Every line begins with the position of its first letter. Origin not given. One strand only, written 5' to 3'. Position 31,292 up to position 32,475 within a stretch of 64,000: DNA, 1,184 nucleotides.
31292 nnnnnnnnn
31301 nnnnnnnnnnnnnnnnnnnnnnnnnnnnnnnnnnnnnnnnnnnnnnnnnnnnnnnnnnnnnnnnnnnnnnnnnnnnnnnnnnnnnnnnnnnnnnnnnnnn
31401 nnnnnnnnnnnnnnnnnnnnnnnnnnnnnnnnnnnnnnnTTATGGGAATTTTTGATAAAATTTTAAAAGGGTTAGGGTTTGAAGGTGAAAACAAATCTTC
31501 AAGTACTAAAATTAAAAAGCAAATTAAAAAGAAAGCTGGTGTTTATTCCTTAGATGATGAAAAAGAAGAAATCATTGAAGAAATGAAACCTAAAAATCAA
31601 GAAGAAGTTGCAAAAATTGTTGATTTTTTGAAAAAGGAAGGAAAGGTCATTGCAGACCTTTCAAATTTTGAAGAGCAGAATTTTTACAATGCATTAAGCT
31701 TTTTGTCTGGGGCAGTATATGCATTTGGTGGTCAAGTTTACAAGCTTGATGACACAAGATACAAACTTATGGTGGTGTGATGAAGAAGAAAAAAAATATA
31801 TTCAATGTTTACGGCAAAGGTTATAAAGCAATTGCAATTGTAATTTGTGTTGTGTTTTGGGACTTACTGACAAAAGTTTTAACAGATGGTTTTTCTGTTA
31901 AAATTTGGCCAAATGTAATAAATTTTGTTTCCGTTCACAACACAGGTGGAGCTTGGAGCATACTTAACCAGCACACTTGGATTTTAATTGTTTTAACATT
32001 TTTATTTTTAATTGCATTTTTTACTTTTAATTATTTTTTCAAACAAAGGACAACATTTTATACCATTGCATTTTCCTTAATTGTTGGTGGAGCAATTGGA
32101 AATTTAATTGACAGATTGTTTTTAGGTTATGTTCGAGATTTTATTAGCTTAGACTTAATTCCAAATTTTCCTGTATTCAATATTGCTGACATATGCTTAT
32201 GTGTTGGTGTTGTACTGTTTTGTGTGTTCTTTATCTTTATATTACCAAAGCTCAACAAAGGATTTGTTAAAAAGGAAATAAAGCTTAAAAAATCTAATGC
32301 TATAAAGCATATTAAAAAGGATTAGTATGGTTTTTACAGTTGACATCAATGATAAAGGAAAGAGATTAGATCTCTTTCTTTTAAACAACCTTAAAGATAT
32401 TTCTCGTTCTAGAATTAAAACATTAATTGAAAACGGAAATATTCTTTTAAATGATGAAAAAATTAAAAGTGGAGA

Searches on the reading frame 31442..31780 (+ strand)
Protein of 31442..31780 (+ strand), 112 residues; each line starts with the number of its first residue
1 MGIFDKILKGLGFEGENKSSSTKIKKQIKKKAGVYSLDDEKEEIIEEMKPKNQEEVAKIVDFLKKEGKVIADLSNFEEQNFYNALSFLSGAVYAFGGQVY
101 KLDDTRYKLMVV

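Call 8: search_protein_families(library=ncbifam, proteins=[window:31442-31780:+], max_evalue=0.01)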
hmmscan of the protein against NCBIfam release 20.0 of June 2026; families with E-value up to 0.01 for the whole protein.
window:31442-31780:+ (112 aa): 1 family
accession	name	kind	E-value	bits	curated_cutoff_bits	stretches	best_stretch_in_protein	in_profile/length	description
TIGR02919.1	TIGR02919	equivalog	0.0079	14.9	338.3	1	17-74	74-131/438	accessory Sec system glycosylation chaperone GtfB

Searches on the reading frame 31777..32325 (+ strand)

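Call 8: search_protein_families(library=ncbifam, proteins=[window:31777-32325:+], max_evalue=0.01)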
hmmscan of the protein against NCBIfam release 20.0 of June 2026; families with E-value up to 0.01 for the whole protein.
window:31777-32325:+ (182 aa): 20 families
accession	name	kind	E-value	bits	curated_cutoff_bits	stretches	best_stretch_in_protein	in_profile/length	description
TIGR00077.1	lspA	equivalog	4.4e-27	95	73.95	1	20-156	14-158/164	signal peptidase II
NF011360.0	PRK14779.1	subfamily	6e-24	84.9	177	1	17-155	11-156/163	lipoprotein signal peptidase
NF011365.0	PRK14784.1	equivalog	4e-22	79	181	1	24-153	18-147/160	lipoprotein signal peptidase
NF011368.0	PRK14787.1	equivalog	1.2e-20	74.2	177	1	20-158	6-159/167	lipoprotein signal peptidase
NF011371.0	PRK14790.1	equivalog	4.6e-20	72.1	202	1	45-154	47-154/169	lipoprotein signal peptidase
NF011367.0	PRK14786.1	equivalog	2.3e-19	70.1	190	1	34-155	24-145/154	lipoprotein signal peptidase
NF011354.0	PRK14772.1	equivalog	9.9e-18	64.2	321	1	12-153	27-169/190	lipoprotein signal peptidase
NF011366.0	PRK14785.1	subfamily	5.1e-17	62.4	256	1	21-158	47-195/198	lipoprotein signal peptidase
NF011359.0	PRK14777.1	subfamily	1.6e-16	60.5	187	1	34-150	51-175/191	lipoprotein signal peptidase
NF011350.0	PRK14768.1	equivalog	2.4e-16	60.4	210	1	21-155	6-143/148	lipoprotein signal peptidase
NF011358.0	PRK14776.1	equivalog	3e-16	59.7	285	1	27-150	28-152/170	lipoprotein signal peptidase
NF011355.0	PRK14773.1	subfamily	5.7e-15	55.7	218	1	40-149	65-183/206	lipoprotein signal peptidase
NF011357.0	PRK14775.1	equivalog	1.1e-14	54.7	201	1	47-154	40-149/170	lipoprotein signal peptidase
NF011370.0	PRK14789.1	equivalog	3.4e-13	49.7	248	1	46-155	45-152/194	lipoprotein signal peptidase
NF011353.0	PRK14771.1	equivalog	1.3e-12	47.8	241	1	19-154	21-156/179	lipoprotein signal peptidase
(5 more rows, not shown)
